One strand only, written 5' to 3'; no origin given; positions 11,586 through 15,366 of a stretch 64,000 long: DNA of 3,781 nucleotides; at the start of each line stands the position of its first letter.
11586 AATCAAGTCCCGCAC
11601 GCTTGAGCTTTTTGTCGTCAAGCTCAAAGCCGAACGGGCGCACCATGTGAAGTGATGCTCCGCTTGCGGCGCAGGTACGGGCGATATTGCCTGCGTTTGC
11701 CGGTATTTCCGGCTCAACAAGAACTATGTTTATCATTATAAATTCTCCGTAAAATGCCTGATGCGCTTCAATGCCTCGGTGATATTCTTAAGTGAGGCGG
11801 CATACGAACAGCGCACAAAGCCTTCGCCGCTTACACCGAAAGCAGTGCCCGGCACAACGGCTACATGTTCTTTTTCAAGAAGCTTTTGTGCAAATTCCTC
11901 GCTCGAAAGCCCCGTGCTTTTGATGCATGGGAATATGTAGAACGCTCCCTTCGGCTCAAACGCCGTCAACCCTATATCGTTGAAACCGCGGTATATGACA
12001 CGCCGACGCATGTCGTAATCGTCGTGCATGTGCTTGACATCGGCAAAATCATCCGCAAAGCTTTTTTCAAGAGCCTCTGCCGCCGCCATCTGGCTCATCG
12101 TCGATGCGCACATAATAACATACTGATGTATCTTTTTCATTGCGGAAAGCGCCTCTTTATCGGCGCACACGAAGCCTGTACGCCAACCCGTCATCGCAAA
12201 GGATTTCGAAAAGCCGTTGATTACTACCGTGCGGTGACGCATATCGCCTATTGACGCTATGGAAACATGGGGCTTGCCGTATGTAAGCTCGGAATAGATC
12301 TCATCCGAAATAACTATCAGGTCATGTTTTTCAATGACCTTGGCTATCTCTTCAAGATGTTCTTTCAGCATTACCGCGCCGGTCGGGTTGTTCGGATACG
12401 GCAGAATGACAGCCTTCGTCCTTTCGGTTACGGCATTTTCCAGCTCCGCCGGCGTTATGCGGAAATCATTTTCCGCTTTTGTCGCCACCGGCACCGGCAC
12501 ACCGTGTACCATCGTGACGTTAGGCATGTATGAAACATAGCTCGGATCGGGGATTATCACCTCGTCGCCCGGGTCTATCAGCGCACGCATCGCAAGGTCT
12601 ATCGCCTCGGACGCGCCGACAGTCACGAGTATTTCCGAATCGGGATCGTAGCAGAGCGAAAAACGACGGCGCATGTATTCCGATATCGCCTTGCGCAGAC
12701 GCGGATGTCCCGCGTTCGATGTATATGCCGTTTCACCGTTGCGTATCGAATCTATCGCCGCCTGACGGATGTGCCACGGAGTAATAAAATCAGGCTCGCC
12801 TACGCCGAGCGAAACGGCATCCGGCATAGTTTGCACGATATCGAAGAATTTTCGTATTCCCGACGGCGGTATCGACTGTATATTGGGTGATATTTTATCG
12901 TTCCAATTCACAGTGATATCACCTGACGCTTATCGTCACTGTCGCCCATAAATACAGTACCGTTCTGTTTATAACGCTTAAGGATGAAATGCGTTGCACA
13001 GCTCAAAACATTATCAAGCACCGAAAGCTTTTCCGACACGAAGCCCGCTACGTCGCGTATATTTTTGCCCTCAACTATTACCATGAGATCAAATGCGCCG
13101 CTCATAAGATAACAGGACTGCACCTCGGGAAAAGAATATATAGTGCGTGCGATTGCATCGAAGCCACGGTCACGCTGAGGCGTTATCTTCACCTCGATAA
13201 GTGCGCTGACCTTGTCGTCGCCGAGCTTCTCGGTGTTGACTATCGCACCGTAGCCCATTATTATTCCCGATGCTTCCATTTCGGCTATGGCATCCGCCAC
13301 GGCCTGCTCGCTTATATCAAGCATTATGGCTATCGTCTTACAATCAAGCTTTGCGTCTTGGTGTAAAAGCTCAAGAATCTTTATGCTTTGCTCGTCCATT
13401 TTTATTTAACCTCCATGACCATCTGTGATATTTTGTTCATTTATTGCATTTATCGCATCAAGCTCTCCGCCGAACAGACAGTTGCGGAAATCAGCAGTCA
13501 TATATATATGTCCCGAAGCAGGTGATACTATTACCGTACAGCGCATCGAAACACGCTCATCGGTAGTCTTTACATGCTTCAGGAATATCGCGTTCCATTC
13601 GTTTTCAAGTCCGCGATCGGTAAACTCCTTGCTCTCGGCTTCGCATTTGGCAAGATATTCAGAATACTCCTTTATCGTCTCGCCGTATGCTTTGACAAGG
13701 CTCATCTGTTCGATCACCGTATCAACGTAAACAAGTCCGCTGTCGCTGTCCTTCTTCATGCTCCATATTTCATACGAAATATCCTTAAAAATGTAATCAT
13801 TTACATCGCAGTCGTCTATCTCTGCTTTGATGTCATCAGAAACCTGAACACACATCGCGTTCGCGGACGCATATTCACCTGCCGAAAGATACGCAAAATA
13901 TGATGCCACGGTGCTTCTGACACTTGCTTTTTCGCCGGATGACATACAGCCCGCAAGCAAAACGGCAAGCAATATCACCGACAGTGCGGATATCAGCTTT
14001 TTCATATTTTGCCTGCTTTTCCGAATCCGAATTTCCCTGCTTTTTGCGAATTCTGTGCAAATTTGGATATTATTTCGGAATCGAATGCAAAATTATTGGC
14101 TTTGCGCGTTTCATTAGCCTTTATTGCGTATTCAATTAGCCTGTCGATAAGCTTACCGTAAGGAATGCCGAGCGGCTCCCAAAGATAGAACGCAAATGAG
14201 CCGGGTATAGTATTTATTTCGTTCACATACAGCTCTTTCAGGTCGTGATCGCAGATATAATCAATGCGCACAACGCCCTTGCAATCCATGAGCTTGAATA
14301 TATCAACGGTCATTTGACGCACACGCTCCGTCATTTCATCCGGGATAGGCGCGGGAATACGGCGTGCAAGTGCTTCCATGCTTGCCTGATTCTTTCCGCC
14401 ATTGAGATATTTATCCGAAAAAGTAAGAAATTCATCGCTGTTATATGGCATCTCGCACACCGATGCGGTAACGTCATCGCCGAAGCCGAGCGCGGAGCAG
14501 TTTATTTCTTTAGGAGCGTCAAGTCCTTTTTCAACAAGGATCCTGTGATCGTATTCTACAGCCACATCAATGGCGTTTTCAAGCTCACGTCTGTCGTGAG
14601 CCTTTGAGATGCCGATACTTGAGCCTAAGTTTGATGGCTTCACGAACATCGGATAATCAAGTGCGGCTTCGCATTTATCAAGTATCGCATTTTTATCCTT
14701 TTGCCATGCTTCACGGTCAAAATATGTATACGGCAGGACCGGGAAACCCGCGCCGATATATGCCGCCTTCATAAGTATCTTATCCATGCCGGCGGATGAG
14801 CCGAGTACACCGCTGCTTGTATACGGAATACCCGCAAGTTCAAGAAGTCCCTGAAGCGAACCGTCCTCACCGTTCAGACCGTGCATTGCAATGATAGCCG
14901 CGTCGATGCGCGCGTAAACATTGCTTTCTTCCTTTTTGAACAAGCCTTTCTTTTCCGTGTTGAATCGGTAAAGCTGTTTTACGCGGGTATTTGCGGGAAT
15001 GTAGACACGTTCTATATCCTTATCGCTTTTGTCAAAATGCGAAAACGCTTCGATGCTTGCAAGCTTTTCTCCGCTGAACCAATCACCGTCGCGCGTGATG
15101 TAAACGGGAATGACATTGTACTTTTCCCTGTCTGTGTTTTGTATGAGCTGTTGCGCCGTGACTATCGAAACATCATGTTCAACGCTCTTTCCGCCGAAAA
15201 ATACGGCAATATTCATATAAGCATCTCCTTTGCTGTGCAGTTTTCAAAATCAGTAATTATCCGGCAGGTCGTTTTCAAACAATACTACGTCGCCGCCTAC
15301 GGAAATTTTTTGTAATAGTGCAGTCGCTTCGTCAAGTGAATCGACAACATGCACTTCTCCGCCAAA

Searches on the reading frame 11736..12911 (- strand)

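Call 7: search_protein_families(library=pfam, proteins=[window:11736-12911:-], max_evalue=0.001)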
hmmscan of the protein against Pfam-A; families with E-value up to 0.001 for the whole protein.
window:11736-12911:- (391 aa): 5 families
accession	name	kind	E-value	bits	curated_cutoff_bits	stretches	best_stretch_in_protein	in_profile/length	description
PF00155.27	Aminotran_1_2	-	1.1e-79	268.7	19.7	1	31-384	2-361/361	Aminotransferase class I and II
PF01041.23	DegT_DnrJ_EryC1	-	2.6e-13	50.4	19.8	1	96-203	44-145/360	DegT/DnrJ/EryC1/StrS aminotransferase family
PF00266.25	Aminotran_5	-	1e-08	35.1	21.5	1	88-203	56-175/371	Aminotransferase class-V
PF01053.26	Cys_Met_Meta_PP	-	8.9e-05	21.6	27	1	95-206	72-176/381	Cys/Met metabolism PLP-dependent enzyme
PF01212.27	Beta_elim_lyase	-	0.00033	20.5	27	1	101-203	57-168/288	Beta-eliminating lyase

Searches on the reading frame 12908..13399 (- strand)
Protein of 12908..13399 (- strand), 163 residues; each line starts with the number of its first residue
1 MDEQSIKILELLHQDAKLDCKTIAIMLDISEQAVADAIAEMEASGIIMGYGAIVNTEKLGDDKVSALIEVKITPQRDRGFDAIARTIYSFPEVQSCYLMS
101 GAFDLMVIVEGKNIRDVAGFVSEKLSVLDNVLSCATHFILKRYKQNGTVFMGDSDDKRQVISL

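Call 7: search_protein_families(library=pfam, proteins=[window:12908-13399:-], max_evalue=0.001)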
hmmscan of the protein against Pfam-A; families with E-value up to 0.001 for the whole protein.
window:12908-13399:- (163 aa): 5 families
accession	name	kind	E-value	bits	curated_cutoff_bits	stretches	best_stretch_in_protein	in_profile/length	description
PF01037.27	AsnC_trans_reg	-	1e-16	61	25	1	68-142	1-73/73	Lrp/AsnC ligand binding domain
PF13412.12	HTH_24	-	5.6e-08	32.7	21.9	1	1-47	1-47/48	Winged helix-turn-helix DNA-binding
PF13404.12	HTH_AsnC-type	-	6.4e-05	23.1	27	1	1-42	1-42/42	AsnC-type helix-turn-helix domain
PF08279.18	HTH_11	-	0.00088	19.5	25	0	7-46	4-44/55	HTH domain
PF22482.2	AsnC_trans_reg_3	-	0.00096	19.7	24.4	0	77-147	21-90/95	PF0864 C-terminal dimeric alpha+beta barrel domain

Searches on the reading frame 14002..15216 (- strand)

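Call 7: search_protein_families(library=pfam, proteins=[window:14002-15216:-], max_evalue=0.001)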
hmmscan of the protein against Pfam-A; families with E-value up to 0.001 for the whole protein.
window:14002-15216:- (404 aa): 4 families
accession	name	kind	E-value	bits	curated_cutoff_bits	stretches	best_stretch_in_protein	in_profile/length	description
PF07478.18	Dala_Dala_lig_C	-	8.5e-48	163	24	1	156-362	5-204/204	D-ala D-ala ligase C-terminus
PF01820.27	Dala_Dala_lig_N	-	4.6e-33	114.8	34.6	1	2-135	1-121/121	D-ala D-ala ligase N-terminus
PF02786.22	CPSase_L_D2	-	6.6e-08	32.8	19.8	1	183-336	34-178/211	Carbamoyl-phosphate synthase L chain, ATP binding domain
PF02222.28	ATP-grasp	-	6.2e-05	23.2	27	0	176-334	19-159/179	ATP-grasp domain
